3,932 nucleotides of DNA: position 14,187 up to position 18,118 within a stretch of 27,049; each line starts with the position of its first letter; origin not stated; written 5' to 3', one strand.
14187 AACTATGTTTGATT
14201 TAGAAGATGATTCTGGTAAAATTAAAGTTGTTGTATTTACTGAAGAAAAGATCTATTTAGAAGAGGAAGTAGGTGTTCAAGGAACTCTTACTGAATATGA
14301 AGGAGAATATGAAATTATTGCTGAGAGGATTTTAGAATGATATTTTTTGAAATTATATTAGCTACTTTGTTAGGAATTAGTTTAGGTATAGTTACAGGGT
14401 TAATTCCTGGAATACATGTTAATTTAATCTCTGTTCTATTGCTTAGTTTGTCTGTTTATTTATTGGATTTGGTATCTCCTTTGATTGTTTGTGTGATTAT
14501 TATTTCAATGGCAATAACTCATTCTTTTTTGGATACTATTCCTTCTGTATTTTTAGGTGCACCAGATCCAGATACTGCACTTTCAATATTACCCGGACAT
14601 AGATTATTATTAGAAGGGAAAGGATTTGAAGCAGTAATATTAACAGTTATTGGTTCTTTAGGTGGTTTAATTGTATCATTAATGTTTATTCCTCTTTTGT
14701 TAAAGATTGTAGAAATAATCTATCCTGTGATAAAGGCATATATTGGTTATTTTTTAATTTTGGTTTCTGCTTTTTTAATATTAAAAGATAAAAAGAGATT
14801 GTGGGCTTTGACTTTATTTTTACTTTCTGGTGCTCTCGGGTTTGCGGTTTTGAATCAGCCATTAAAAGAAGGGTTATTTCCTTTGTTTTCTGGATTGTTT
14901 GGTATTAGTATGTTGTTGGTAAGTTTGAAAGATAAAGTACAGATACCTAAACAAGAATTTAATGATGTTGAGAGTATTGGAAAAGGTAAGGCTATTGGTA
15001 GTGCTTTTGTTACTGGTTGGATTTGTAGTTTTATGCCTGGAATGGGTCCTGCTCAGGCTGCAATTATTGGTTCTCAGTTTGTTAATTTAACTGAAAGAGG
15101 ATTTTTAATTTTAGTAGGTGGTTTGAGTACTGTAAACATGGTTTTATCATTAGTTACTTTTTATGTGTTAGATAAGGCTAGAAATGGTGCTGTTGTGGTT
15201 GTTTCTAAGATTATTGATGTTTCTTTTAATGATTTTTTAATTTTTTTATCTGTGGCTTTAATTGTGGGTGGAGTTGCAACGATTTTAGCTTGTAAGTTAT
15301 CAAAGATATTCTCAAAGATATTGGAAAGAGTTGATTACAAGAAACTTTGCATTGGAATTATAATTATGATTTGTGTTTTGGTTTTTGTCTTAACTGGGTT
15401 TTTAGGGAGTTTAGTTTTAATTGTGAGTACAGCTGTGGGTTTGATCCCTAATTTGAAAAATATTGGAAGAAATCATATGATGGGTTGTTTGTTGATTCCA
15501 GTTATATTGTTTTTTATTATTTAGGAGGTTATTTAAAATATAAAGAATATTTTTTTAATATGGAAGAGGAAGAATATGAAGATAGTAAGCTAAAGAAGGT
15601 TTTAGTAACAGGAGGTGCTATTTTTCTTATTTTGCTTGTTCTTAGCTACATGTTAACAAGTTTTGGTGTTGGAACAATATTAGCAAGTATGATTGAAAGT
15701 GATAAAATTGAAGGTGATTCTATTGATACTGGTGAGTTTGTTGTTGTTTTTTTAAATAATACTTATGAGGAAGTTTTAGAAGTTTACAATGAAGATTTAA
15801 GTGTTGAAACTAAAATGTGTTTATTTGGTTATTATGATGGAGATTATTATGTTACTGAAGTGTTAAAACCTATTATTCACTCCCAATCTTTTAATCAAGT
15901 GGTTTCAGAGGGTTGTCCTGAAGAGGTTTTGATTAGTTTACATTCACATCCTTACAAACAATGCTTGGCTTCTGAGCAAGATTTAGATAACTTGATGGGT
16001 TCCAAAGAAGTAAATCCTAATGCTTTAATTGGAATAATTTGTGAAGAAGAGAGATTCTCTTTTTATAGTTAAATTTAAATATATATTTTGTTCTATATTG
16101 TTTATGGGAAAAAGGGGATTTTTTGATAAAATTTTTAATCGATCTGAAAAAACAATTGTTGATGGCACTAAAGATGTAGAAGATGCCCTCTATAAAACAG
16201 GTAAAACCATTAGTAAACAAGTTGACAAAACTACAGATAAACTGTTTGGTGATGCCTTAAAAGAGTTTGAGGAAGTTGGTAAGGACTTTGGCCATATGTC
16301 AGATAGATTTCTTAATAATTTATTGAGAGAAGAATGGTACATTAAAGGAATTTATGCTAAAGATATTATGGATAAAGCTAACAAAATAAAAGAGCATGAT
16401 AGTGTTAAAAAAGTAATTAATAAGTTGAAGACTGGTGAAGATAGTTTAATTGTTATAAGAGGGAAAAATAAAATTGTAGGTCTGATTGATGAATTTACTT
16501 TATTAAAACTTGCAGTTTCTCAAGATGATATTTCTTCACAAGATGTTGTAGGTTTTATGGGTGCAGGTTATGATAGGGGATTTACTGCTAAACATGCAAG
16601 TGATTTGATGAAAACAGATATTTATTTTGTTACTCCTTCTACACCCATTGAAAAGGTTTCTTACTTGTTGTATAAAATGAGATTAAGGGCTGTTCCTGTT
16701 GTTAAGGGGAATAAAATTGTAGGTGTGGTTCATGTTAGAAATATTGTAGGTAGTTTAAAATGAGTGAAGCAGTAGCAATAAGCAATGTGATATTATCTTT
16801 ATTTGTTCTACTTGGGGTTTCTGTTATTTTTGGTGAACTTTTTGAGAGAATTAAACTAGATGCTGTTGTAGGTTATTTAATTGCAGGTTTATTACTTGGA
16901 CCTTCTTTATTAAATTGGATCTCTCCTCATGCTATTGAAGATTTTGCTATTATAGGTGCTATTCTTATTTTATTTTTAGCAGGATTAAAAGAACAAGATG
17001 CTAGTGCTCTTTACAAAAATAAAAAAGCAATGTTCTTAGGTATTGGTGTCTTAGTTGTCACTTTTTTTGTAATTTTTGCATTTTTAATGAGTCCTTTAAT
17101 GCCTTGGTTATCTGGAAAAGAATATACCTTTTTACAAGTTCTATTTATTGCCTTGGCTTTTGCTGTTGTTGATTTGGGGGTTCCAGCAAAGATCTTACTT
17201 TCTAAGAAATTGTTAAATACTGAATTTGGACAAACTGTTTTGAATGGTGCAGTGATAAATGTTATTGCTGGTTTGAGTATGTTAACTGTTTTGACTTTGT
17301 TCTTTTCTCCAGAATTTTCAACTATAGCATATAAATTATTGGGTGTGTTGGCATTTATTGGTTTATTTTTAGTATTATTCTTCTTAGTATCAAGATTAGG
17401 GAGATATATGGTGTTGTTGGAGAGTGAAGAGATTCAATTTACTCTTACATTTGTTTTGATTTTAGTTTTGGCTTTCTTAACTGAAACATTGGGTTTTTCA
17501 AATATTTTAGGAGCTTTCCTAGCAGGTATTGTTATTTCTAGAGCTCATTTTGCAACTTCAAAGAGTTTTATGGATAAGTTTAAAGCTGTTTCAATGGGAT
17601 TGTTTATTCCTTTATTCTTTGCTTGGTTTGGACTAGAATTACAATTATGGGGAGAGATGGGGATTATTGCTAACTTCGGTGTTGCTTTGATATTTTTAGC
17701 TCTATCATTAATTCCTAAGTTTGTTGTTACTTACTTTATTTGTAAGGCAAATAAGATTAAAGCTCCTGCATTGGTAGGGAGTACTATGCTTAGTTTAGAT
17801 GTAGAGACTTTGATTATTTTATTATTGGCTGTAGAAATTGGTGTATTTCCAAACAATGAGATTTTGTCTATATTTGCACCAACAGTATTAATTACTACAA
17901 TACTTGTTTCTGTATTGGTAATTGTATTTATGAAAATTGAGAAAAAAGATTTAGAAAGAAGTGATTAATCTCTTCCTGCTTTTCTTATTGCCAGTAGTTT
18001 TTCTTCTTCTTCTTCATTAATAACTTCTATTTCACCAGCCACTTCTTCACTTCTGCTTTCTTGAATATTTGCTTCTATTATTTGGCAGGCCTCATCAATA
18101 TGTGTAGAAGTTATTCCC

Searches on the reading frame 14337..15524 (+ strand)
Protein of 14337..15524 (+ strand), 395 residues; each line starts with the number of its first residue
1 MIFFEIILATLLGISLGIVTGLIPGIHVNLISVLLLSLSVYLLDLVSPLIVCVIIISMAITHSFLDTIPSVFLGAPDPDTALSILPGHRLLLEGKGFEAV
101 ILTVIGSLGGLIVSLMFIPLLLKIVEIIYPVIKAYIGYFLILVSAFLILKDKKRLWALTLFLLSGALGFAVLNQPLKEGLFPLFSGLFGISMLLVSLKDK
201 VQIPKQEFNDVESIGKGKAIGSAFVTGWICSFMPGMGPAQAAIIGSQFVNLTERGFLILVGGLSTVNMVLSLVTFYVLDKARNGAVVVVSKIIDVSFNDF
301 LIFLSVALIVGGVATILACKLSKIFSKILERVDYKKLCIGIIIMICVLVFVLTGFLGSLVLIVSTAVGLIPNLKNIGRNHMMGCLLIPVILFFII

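Call 22: search_protein_families(library=pfam, proteins=[window:14337-15524:+], max_evalue=0.001)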
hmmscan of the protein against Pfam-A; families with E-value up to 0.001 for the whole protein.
window:14337-15524:+ (395 aa): 1 family
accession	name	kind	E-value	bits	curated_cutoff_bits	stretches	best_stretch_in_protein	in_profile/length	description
PF01970.21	TctA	-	1.8e-49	169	28.9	1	7-382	1-422/423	Tripartite tricarboxylate transporter TctA family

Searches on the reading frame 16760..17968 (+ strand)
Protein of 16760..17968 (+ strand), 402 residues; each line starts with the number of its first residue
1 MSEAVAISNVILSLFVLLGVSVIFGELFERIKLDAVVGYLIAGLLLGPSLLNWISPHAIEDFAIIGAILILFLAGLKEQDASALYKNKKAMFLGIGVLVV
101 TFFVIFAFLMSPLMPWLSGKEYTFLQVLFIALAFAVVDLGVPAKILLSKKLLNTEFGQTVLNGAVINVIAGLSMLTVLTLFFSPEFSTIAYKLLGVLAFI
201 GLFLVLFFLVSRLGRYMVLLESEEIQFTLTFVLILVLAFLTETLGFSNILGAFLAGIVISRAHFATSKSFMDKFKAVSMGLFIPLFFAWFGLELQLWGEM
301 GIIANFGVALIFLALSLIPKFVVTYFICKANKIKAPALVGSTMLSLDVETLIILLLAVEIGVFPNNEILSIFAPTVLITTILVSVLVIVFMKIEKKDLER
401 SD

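Call 22: search_protein_families(library=pfam, proteins=[window:16760-17968:+], max_evalue=0.001)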
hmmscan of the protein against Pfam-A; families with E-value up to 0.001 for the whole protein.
window:16760-17968:+ (402 aa): 1 family
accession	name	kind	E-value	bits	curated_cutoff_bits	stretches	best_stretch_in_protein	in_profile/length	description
PF00999.27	Na_H_Exchanger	-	4.2e-40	138.2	26.2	1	22-386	4-368/375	Sodium/hydrogen exchanger, transmembrane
